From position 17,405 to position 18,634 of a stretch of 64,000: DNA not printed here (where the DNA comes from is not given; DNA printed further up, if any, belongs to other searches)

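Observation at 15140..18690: csoR-copA-(membrane protein fused to cupredoxin)-copZ operon with a C/G-tract palindromic operator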

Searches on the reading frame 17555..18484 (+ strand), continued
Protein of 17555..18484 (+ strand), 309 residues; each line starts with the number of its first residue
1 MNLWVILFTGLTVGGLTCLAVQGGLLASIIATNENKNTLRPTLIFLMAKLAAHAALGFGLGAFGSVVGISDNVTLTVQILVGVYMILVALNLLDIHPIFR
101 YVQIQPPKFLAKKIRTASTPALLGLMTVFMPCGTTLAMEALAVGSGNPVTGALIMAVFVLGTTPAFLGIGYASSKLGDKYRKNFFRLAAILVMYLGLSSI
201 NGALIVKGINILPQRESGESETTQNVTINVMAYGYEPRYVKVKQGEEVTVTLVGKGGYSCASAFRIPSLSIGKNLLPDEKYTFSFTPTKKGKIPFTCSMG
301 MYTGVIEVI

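Call 43: predict_structure(alignment_id=A2)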
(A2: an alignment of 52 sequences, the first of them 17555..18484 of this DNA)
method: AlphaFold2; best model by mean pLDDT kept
length: 309 residues; sequences in the alignment: 52
mean_pLDDT: 87.6   pTM: 0.76
mean pLDDT of the five models: 87.6, 87.6, 86.4, 85.7, 85.3
residues with pLDDT >= 90: 149; 70-90: 145; 50-70: 15; < 50: 0
segments of 3 or more residues with pLDDT < 50: none
pLDDT, mean of each block of 10 residues (from residue 1): 88 89 85 81 94 97 86 85 91 92 80 74 90 87 90 97 92 84 89 89 82 65 92 90 96 82 89 89 95 88 91
secondary structure, 60 per line:
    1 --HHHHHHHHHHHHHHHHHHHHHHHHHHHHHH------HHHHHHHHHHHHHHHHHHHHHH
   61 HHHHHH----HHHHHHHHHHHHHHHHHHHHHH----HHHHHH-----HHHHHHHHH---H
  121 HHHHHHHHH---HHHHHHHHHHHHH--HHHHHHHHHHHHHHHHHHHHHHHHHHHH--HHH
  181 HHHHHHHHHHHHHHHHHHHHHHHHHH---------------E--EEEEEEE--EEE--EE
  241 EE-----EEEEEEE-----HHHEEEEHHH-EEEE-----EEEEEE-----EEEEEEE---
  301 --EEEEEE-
elements in order: H3-32 H39-66 H71-92 H97-102 H108-116 H120-129 H133-145 H148-175 H178-206 E225-231 E234-236 E239-242 E248-254 E263-266 E271-274 E280-285 E291-297 E303-308
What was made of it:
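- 17555..18175 (+): Gene 3, membrane part (residues 1-207): DsbD_2 (PF13386) six-helix domain. C18 (TM1) and P131-C132-G133 (a break in TM4) are invariant. Predicted topology is N-out/C-out. Call 43 (AF2 pLDDT 87.6, six TM helices).
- On CupA-type Cu(I) chaperone domain: Model pLDDT 87.6 (call 43).
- Tried and rejected: The 52-sequence run was used instead (call 43).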

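Call 46: list_cluster_members(proteins=[P0152, P0157, P0208, P0258, P0216, P0226, P0241, P0121, P0235, P0001])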
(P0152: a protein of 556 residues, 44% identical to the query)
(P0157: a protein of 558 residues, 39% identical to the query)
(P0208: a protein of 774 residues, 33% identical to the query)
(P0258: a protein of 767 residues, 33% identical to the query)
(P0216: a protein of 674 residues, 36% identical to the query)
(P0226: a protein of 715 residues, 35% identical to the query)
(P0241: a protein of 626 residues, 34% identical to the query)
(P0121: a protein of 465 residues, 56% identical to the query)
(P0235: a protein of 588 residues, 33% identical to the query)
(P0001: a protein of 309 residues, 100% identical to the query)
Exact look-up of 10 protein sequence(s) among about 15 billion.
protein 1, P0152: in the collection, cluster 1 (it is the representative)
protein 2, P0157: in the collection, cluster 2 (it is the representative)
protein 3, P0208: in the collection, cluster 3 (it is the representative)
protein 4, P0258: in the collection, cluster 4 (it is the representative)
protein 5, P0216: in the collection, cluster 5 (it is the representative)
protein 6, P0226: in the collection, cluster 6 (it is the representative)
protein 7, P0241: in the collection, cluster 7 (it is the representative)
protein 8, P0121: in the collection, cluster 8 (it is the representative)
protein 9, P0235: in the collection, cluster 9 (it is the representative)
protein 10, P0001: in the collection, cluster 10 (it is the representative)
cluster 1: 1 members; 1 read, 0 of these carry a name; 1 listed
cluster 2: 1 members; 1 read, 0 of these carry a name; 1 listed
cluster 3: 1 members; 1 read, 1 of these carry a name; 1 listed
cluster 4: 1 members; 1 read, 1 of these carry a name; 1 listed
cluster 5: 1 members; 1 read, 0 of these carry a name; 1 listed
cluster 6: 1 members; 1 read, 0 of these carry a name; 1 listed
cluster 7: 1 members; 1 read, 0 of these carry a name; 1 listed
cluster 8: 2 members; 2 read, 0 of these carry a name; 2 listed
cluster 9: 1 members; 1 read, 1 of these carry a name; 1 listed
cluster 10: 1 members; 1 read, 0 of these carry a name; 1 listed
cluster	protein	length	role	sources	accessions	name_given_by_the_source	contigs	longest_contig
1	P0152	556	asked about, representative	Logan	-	-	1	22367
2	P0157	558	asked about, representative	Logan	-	-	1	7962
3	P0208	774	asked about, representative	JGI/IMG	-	uncharacterized protein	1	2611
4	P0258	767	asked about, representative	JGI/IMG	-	sulfite exporter TauE/SafE/plastocyanin domain-containing protein/copper chaperone CopZ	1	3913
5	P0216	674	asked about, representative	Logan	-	-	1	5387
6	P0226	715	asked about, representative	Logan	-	-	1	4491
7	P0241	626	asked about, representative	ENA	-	-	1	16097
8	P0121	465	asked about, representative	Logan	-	-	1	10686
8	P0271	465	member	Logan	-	-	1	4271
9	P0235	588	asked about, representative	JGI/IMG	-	sulfite exporter TauE/SafE/plastocyanin domain-containing protein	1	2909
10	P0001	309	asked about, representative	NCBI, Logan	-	-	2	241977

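Call 47: find_encoding_contigs(protein=P0241, flank=6000, max_places=2)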
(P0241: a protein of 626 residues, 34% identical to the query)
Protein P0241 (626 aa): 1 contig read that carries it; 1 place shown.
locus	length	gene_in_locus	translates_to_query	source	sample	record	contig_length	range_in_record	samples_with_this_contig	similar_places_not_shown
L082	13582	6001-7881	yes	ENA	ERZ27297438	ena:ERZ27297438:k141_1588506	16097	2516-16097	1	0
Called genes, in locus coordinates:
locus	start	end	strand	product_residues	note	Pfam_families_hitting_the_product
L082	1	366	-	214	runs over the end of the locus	PF13489:Methyltransf_23 (weak), PF07021:MetW, PF13847:Methyltransf_31 (weak), PF08241:Methyltransf_11 (weak), PF13649:Methyltransf_25 (weak)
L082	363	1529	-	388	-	PF00561:Abhydrolase_1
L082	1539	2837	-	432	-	PF01053:Cys_Met_Meta_PP, PF01041:DegT_DnrJ_EryC1, PF00266:Aminotran_5 (faint)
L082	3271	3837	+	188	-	PF13489:Methyltransf_23, PF01209:Ubie_methyltran, PF08241:Methyltransf_11, PF08242:Methyltransf_12, PF13649:Methyltransf_25, PF13847:Methyltransf_31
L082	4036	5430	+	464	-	PF00672:HAMP, PF00512:HisKA, PF02518:HATPase_c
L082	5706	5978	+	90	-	PF02583:Trns_repr_metal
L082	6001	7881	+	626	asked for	PF00403:HMA, PF02683:DsbD_TM, PF13386:DsbD_2, PF13473:Cupredoxin_1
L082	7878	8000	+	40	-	-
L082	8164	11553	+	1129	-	PF00403:HMA, PF00122:E1-E2_ATPase, PF00702:Hydrolase, PF08282:Hydrolase_3 (faint)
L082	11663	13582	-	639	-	?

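Call 48: find_encoding_contigs(protein=P0121, flank=6000, max_places=2)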
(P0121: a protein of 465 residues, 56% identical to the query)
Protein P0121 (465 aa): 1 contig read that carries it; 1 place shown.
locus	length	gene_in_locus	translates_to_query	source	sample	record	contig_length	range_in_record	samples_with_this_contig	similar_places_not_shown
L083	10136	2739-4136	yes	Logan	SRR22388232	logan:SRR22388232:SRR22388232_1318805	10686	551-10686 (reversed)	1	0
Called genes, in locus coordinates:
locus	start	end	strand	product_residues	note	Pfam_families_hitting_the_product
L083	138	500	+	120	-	PF13473:Cupredoxin_1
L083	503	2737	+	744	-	PF00403:HMA, PF00122:E1-E2_ATPase, PF00702:Hydrolase, PF08282:Hydrolase_3 (weak)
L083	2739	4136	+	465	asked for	PF13386:DsbD_2, PF13473:Cupredoxin_1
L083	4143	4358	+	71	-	PF00403:HMA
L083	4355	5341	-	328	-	-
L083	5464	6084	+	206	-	PF07314:Lit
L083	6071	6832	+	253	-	PF01790:LGT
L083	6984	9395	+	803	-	PF02190:LON_substr_bdg, PF00004:AAA, PF07728:AAA_5, PF22667:Lon_lid, PF05362:Lon_C, PF13541:ChlI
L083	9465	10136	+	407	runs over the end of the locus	?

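Call 49: find_encoding_contigs(protein=P0152, flank=6000, max_places=2)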
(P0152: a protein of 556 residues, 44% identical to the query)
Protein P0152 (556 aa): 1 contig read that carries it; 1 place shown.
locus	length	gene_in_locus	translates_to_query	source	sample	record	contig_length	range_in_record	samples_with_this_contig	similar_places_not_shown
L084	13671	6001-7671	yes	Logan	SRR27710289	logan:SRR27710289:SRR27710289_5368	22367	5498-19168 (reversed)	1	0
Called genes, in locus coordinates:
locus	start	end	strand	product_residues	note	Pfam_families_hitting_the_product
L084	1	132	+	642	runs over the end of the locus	PF00122:E1-E2_ATPase, PF00702:Hydrolase, PF12710:HAD (faint)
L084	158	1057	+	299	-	PF00561:Abhydrolase_1, PF12146:Hydrolase_4 (weak), PF12697:Abhydrolase_6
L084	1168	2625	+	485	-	PF05977:MFS_3, PF07690:MFS_1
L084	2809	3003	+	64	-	PF00403:HMA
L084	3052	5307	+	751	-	PF00403:HMA, PF00122:E1-E2_ATPase, PF00702:Hydrolase, PF08282:Hydrolase_3 (faint)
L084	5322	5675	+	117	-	-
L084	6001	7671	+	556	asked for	PF13386:DsbD_2, PF13473:Cupredoxin_1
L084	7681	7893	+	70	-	PF00403:HMA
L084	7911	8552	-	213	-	PF13489:Methyltransf_23, PF13847:Methyltransf_31, PF08241:Methyltransf_11, PF08242:Methyltransf_12 (weak), PF13649:Methyltransf_25, PF01209:Ubie_methyltran, PF20922:Anamorsin_N (weak)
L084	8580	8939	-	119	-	PF00376:MerR, PF13411:MerR_1, PF09278:MerR-DNA-bind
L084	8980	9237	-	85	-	PF13192:Thioredoxin_3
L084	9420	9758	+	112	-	-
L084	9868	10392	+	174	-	PF13115:YtkA (weak)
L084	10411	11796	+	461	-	PF02321:OEP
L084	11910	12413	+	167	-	PF00376:MerR, PF13411:MerR_1, PF09278:MerR-DNA-bind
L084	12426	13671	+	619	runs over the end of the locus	PF25917:BSH_RND, PF25919:BSH_CusB, PF25973:BSH_CzcB, PF25954:Beta-barrel_RND_2, PF25967:RND-MFP_C, PF25975:CzcB_C, PF25989:YknX_C, PF13115:YtkA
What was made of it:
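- One locus has separate HMA genes next to copA and next to gene 3 (L084, call 49).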

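Call 50: search_solved_structures(query=A2, max_evalue=10, show_alignments=0)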
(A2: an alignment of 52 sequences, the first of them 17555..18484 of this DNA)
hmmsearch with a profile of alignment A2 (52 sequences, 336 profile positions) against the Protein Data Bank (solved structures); distinct sequences matched with E-value up to 10: 50.
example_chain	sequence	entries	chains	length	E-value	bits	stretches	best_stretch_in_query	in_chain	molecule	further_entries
2mry_A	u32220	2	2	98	6.2e-18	68.4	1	242-335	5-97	Uncharacterized protein | CupA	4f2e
4f2f_A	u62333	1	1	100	3.4e-14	56.1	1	244-335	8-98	Cation-transporting ATPase, E1-E2 family protein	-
4hcf_A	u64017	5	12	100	3.1e-07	33.2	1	244-331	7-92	Cupredoxin 1 | Cytochrome B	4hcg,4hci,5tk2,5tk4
1iby_A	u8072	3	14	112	1.4e-06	31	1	235-325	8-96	NITROSOCYANIN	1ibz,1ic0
7aq5_A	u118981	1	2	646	0.00017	24.2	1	243-325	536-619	Nitrous-oxide reductase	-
7aq4_A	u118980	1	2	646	0.00019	24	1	243-325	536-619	Nitrous-oxide reductase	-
7aq2_A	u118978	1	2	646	0.00021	23.9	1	243-325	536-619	Nitrous-oxide reductase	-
7aq0_A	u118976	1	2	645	0.00021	23.9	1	240-325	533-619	Nitrous-oxide reductase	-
3sbp_A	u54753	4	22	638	0.00022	23.8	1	243-325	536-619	Nitrous-oxide reductase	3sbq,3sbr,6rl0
6y7d_A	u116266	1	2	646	0.00022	23.8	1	243-325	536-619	Nitrous-oxide reductase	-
6y7e_A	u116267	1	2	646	0.00022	23.8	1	243-325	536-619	Nitrous-oxide reductase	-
7aqa_A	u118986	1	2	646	0.00022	23.8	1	243-325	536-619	Nitrous-oxide reductase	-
6y77_A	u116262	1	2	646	0.00022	23.8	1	243-325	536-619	Nitrous-oxide reductase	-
6rkz_A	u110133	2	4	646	0.00022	23.8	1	243-325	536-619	Nitrous-oxide reductase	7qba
6y72_A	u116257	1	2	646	0.00025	23.6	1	243-325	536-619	Nitrous-oxide reductase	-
5vkv_A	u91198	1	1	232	7.1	9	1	154-220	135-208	Cytochrome c-type biogenesis protein CcdA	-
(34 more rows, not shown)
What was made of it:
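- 18176..18484 (+): Gene 3, flexible linker (residues 208-224) and CupA-type cupredoxin domain (residues 225-309). Cu(I) ligands are C260, C297, M299 and M301. The domain has no histidine and is predicted to be extracytoplasmic. Call 50 (profile against CupA 6.2e-18; S. pneumoniae CopA metal-binding domain 3.4e-14).
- On CcdA/DsbD thiol-disulfide transporters: 5vkv scores E 7.1 (call 50).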

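Call 61: search_dna_similar(query=window:17555-18484:+, collection=plasmids, mode=protein, max_evalue=0.001, max_rows=25)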
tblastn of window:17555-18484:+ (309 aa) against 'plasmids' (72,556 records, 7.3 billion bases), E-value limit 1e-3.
Records with a match: 56; places in all: 69; records where one place covers at least 80% of the query: 10.
Best place of each record, by identity: <60% 56.
By first word of the organism name: Nostoc 6; Hymenobacter 5; Candidatus 4; Streptomyces 4; Leptolyngbya 3; Tolypothrix 3; Synechococcus 3; Deinococcus 2; Halomonas 2; Chondrocystis 2; and 20 more.
By predicted mobility (MOB-suite, as given by PLSDB): non-mobilizable 34; conjugative 16; mobilizable 6.
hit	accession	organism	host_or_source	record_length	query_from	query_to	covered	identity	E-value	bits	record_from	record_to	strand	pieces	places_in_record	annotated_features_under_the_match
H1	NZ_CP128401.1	Candidatus Chlorohelix allophototropha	Single colony of Candidatus Chlorohelix ...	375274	2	309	100%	39.0%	3e-52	191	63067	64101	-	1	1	sulfite exporter TauE/SafE family protein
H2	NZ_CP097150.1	Deinococcus sp. QL22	-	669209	1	302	98%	37.8%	2e-49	183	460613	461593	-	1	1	sulfite exporter TauE/SafE family protein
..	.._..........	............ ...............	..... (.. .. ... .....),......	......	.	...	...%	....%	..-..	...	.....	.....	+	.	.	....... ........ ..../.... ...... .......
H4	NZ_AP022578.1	Mycolicibacterium aubagnense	-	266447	1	308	100%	32.8%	7e-32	132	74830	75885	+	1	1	sulfite exporter TauE/SafE family protein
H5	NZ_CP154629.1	Acetoanaerobium noterae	cell culture,Sludge of a digestion ...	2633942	1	309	100%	31.9%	3e-28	121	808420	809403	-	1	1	none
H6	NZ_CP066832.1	Streptomyces liliifuscus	whole organism,soil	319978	9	307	97%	31.2%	5e-21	100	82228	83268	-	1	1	sulfite exporter TauE/SafE family protein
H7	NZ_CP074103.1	Streptomyces mirabilis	fresh creek bank soil, topsoil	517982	9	307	97%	30.1%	4e-21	100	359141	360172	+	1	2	sulfite exporter TauE/SafE family protein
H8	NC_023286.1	Streptomyces sp. F12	-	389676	9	307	97%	29.3%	4e-23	106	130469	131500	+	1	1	sulfite exporter TauE/SafE family protein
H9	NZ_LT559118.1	Nonomuraea gerenzanensis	-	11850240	10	307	96%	29.3%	3e-15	84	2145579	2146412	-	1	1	none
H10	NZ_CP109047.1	Streptomyces sp. NBC_00637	-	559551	9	306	96%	27.8%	5e-19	95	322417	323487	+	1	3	sulfite exporter TauE/SafE family protein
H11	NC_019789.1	Deinococcus peraridilitoris DSM 19664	-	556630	65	187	39%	37.5%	4e-11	93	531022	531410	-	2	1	sulfite exporter TauE/SafE family protein (x2)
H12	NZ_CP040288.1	Nostoc sp. C057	Phaeoceros,pure culture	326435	178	308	42%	32.1%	1e-7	61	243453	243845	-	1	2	cupredoxin domain-containing protein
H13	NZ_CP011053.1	Halomonas sp. KO116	Nile Delta Mediterranean Sea surface ...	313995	71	193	40%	32.1%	3e-4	50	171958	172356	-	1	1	sulfite exporter TauE/SafE family protein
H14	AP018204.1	Leptolyngbya boryana NIES-2135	-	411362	215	308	30%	39.4%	6e-10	67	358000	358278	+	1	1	hypothetical protein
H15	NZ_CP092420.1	Leptolyngbya boryana IU 594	-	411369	215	308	30%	39.4%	6e-10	67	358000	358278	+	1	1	cupredoxin domain-containing protein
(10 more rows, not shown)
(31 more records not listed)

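Call 63: get_annotated_region(hit=H2, flank=6000)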
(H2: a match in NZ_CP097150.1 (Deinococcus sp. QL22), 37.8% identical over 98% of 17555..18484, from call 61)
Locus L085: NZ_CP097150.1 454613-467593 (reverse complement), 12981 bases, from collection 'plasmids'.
description: Deinococcus sp. QL22 plasmid unnamed5, complete sequence
organism: Deinococcus sp. QL22 (NCBI taxid 2939437)
taxonomy: Bacteria; Deinococcota; Deinococci; Deinococcales; Deinococcaceae; Deinococcus; Deinococcus sp. QL22
host: -; source: -; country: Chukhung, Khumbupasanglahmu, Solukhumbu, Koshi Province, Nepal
typing (MOB-suite, as given by PLSDB): non-mobilizable
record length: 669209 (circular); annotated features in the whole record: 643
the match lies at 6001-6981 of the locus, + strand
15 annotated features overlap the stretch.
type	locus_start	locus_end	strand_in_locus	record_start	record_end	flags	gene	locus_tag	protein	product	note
CDS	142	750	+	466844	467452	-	-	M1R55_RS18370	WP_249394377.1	DoxX family protein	-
CDS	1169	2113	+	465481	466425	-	-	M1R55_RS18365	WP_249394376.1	aldo/keto reductase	-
CDS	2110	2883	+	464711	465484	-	-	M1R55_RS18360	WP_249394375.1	SDR family oxidoreductase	-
CDS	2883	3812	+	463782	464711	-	-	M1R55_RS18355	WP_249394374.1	NAD(P)-dependent oxidoreductase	-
CDS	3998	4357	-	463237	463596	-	-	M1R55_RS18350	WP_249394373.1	hypothetical protein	-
CDS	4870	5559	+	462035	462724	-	-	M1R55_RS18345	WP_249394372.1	DUF4396 domain-containing protein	-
CDS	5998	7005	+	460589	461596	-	-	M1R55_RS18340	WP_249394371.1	sulfite exporter TauE/SafE family protein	-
CDS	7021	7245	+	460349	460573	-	-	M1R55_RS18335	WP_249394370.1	heavy-metal-associated domain-containing protein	-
CDS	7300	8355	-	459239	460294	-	-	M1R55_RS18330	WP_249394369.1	HAMP domain-containing sensor histidine kinase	GO:0007165 - signal transduction [Evidence IEA]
CDS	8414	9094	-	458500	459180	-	-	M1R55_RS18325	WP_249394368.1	response regulator transcription factor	GO:0000160 - phosphorelay signal transduction system [Evidence IEA]; GO:0006355 - regulation of DNA-templated ...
CDS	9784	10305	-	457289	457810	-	merB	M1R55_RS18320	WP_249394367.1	organomercurial lyase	GO:0046413 - organomercury catabolic process [Evidence IEA]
CDS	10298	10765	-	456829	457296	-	-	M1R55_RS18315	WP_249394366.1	(2Fe-2S)-binding protein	-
CDS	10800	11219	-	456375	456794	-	-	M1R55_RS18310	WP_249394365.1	MerR family transcriptional regulator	-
CDS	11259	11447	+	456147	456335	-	-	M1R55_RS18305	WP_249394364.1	hypothetical protein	-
CDS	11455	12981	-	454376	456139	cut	-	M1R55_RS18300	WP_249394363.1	WD40 repeat domain-containing protein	-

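Call 64: get_annotated_region(hit=H3, flank=6000)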
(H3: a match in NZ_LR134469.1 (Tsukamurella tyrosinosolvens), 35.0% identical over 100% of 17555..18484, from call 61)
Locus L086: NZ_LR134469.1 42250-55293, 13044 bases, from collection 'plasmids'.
description: Tsukamurella tyrosinosolvens strain NCTC13231 plasmid 27, complete sequence
organism: Tsukamurella tyrosinosolvens (NCBI taxid 57704)
taxonomy: Bacteria; Actinomycetota; Actinomycetes; Mycobacteriales; Tsukamurellaceae; Tsukamurella; Tsukamurella tyrosinosolvens
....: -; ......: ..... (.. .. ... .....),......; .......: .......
typing (MOB-suite, as given by PLSDB): non-mobilizable
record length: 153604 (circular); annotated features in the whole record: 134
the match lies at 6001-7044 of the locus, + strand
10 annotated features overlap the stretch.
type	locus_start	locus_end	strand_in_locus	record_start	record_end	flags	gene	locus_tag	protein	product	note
CDS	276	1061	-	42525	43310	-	-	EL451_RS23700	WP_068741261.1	cytochrome c biogenesis CcdA family protein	-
CDS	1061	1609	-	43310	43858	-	-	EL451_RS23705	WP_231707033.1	TlpA disulfide reductase family protein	-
CDS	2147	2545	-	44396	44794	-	-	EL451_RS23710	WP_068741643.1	heavy metal-responsive transcriptional regulator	-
CDS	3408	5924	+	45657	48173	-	-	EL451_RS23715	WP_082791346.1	heavy metal translocating P-type ATPase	GO:0006812 - monoatomic cation transport [Evidence IEA]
CDS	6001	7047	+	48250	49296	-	-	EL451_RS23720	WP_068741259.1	sulfite exporter TauE/SafE family protein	-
CDS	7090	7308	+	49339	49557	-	-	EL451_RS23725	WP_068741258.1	heavy-metal-associated domain-containing protein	-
CDS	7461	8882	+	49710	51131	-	merA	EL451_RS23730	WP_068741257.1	mercury(II) reductase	-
CDS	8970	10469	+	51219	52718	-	-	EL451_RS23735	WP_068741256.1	multicopper oxidase family protein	-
CDS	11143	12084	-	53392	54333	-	-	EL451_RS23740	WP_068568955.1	helix-turn-helix domain-containing protein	GO:0006355 - regulation of DNA-templated transcription [Evidence IEA]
CDS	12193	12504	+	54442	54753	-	-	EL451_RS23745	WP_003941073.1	antibiotic biosynthesis monooxygenase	-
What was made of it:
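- On a Tsukamurella plasmid the pair sits directly upstream of merA, and in Deinococcus it lies near merB and MerR (calls 63, 64).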
